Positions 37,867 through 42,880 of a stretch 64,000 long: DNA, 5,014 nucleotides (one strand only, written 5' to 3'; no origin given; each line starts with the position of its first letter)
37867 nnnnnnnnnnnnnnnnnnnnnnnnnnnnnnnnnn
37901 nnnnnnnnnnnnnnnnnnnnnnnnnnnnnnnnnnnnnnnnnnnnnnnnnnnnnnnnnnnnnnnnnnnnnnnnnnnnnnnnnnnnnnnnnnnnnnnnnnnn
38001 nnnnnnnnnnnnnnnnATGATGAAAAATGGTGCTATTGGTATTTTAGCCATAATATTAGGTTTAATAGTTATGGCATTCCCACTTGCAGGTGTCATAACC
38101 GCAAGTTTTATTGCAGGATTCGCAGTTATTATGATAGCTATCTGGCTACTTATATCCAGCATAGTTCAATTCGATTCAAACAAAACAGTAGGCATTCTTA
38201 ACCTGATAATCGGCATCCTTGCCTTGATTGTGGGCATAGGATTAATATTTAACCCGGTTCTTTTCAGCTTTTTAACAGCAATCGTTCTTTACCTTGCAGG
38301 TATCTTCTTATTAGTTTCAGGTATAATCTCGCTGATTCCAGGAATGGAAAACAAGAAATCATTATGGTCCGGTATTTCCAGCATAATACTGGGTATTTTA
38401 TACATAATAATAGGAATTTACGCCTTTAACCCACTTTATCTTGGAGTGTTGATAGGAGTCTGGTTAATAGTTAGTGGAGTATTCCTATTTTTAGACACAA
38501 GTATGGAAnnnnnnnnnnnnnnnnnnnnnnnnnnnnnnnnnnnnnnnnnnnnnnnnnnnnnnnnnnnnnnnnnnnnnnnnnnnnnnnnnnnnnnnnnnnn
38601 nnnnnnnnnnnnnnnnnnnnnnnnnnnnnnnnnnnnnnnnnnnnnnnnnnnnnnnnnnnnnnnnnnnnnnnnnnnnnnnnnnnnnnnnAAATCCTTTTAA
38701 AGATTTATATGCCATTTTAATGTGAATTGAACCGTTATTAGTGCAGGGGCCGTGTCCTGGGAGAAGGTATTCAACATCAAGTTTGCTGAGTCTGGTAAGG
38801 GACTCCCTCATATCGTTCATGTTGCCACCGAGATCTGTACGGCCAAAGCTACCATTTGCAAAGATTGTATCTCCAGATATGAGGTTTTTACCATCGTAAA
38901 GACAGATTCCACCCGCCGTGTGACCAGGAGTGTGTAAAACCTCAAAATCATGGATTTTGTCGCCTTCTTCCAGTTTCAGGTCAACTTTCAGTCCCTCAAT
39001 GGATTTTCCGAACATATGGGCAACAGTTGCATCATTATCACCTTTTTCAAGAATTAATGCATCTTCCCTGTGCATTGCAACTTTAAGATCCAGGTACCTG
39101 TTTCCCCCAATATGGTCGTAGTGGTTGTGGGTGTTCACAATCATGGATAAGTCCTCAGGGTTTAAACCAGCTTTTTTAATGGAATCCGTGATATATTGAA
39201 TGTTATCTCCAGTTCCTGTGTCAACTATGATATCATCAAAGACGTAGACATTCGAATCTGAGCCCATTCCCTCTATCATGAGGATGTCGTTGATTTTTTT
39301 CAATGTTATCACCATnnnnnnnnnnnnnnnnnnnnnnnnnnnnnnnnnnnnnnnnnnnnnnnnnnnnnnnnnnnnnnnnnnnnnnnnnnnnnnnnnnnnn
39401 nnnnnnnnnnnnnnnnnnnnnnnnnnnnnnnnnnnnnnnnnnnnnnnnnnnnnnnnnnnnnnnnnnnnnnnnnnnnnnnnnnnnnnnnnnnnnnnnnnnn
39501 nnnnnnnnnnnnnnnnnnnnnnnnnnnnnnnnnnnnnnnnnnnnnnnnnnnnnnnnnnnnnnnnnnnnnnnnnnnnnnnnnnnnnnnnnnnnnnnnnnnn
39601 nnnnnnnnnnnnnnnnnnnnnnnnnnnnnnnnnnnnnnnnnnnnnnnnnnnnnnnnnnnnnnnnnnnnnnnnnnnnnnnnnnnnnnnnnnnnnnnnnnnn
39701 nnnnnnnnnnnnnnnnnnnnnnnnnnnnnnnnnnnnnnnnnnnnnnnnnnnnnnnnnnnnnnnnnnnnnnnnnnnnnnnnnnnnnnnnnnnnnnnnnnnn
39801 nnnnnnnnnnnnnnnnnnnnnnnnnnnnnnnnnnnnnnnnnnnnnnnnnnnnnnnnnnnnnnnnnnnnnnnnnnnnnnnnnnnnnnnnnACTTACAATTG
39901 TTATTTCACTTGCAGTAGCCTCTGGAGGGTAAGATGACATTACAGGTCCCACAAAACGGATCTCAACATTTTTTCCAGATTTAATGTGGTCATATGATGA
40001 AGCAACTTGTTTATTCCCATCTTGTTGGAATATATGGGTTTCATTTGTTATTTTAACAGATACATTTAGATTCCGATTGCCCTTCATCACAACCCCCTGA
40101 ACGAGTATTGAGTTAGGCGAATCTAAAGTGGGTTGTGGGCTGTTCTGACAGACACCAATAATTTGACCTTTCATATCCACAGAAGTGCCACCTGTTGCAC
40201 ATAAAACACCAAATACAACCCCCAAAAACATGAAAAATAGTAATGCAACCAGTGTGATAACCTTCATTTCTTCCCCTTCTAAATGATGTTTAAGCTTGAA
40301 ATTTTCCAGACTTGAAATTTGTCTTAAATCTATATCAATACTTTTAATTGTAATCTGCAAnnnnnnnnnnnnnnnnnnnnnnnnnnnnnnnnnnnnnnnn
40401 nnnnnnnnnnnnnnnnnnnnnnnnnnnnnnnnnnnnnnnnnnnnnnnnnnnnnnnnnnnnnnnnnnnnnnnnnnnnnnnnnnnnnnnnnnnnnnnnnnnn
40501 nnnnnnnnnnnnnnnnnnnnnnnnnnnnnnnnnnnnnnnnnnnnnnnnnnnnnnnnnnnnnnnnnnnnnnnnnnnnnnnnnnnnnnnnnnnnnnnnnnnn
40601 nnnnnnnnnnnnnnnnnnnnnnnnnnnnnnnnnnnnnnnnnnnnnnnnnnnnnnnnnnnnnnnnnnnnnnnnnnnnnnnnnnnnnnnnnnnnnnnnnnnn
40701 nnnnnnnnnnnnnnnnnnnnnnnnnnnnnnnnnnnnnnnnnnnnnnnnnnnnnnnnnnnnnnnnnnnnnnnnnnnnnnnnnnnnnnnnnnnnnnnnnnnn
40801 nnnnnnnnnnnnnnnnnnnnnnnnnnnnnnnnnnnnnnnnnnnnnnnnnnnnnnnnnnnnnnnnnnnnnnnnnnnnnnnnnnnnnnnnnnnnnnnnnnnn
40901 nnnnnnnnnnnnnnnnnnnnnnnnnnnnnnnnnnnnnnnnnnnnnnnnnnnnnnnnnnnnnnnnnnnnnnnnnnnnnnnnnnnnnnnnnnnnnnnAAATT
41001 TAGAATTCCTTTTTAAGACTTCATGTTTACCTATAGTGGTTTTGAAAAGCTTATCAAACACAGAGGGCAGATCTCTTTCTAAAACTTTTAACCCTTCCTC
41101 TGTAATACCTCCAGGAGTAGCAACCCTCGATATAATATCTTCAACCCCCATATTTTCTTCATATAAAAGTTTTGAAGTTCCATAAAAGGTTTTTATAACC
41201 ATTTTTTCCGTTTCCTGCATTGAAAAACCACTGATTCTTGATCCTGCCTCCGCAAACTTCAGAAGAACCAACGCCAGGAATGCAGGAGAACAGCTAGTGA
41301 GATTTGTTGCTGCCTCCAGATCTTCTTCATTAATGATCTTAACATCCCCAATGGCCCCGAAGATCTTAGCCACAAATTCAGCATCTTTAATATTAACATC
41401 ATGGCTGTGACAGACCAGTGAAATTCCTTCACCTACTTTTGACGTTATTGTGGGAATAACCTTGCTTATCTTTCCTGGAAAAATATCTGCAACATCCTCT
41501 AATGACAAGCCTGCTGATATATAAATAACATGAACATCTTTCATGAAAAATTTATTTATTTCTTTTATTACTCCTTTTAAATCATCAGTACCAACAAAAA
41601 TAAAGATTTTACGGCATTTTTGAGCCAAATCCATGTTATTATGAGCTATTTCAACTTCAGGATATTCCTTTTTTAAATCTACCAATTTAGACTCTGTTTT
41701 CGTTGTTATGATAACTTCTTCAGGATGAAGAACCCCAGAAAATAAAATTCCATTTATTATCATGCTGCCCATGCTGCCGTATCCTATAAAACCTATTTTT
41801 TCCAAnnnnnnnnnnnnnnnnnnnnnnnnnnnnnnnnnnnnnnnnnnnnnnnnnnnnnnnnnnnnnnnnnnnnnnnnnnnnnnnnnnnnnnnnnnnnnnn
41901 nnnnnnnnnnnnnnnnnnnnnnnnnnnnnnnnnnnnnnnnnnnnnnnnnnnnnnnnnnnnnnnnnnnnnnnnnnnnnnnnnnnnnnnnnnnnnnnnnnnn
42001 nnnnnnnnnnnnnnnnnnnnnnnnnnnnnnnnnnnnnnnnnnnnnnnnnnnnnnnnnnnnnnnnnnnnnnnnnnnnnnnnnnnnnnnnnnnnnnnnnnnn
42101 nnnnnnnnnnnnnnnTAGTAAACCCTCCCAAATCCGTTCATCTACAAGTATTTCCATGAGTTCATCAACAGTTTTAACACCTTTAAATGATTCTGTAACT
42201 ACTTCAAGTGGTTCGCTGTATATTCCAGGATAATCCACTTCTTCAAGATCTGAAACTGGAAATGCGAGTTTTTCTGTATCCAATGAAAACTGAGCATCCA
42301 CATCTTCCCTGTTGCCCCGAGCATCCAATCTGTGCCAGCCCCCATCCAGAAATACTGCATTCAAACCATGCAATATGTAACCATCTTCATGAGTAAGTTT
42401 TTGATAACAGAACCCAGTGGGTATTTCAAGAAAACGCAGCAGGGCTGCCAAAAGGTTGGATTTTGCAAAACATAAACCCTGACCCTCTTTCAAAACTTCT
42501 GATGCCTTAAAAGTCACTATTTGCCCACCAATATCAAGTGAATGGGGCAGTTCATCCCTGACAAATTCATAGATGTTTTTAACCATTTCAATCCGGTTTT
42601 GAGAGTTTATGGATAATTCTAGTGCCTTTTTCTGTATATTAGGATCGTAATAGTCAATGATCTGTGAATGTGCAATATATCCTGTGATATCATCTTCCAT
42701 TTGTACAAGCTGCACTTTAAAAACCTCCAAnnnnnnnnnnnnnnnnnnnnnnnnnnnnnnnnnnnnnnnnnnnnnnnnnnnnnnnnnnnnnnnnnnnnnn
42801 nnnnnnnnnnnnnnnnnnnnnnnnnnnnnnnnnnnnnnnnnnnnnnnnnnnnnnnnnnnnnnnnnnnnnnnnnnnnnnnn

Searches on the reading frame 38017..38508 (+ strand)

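Call 26: search_protein_families(library=pfam, proteins=[window:38017-38508:+], max_evalue=0.001)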
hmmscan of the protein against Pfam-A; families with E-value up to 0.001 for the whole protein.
window:38017-38508:+ (164 aa): 2 families
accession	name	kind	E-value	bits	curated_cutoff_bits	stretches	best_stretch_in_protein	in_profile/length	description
PF03729.18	DUF308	-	3.3e-15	56.5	25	2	64-137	1-72/73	Short repeat of unknown function (DUF308)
PF03779.20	SPW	-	4.3e-05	24.3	31.5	0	88-156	3-70/93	SPW repeat domain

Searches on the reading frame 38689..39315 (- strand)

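Call 26: search_protein_families(library=pfam, proteins=[window:38689-39315:-], max_evalue=0.001)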
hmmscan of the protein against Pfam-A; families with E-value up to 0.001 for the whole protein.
window:38689-39315:- (209 aa): 1 family
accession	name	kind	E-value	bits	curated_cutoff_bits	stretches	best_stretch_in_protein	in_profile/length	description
PF00753.33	Lactamase_B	-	5.8e-24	85.6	22.7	1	20-188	5-196/196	Metallo-beta-lactamase superfamily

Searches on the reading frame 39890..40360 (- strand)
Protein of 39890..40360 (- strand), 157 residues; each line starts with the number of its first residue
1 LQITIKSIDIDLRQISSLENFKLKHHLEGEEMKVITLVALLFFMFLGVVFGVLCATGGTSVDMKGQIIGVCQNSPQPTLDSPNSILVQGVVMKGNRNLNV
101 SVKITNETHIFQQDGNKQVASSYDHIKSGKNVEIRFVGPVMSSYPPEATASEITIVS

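Call 81: search_protein_families(library=pfam, proteins=[window:39890-40360:-], max_evalue=0.001)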
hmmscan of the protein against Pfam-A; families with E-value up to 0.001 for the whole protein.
window:39890-40360:- (157 aa): 1 family
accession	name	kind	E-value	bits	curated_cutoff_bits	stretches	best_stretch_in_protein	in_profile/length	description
PF11518.13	DUF3221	-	9.3e-07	29.5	26.4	1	85-156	12-81/82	Protein of unknown function (DUF3221)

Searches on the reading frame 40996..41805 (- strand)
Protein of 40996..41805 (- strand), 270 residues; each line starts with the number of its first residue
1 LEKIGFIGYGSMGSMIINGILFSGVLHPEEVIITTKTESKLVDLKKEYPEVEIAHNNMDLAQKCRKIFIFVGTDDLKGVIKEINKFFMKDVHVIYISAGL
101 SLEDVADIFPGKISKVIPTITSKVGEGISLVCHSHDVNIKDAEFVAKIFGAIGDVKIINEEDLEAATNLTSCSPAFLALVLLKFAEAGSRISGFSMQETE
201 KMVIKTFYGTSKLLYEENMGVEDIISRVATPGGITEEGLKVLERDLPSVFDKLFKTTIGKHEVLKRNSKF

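Call 26: search_protein_families(library=pfam, proteins=[window:40996-41805:-], max_evalue=0.001)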
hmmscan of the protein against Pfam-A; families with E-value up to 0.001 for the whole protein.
window:40996-41805:- (270 aa): 3 families
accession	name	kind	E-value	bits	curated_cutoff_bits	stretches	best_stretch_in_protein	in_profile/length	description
PF14748.11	P5CR_dimer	-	9.9e-21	74.4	25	1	160-261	1-102/105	Pyrroline-5-carboxylate reductase dimerisation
PF03807.23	F420_oxidored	-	3e-12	47.4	21.6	1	3-98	1-93/94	NADP oxidoreductase coenzyme F420-dependent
PF03446.21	NAD_binding_2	-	1.2e-06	29.1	21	1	3-94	1-90/161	NAD binding domain of 6-phosphogluconate dehydrogenase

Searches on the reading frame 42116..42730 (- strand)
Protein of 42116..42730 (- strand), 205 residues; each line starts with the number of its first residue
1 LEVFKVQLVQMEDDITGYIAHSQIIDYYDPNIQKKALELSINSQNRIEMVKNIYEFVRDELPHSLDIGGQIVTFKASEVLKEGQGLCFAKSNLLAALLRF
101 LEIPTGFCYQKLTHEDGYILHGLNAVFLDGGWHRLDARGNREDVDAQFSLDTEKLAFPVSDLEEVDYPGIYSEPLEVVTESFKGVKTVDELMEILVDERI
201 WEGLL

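Call 81: search_protein_families(library=pfam, proteins=[window:42116-42730:-], max_evalue=0.001)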
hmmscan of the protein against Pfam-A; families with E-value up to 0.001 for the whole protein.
window:42116-42730:- (205 aa): 1 family
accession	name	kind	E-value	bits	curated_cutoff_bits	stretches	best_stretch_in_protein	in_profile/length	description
PF01841.26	Transglut_core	-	1.3e-10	41.9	23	1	41-137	9-108/108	Transglutaminase-like superfamily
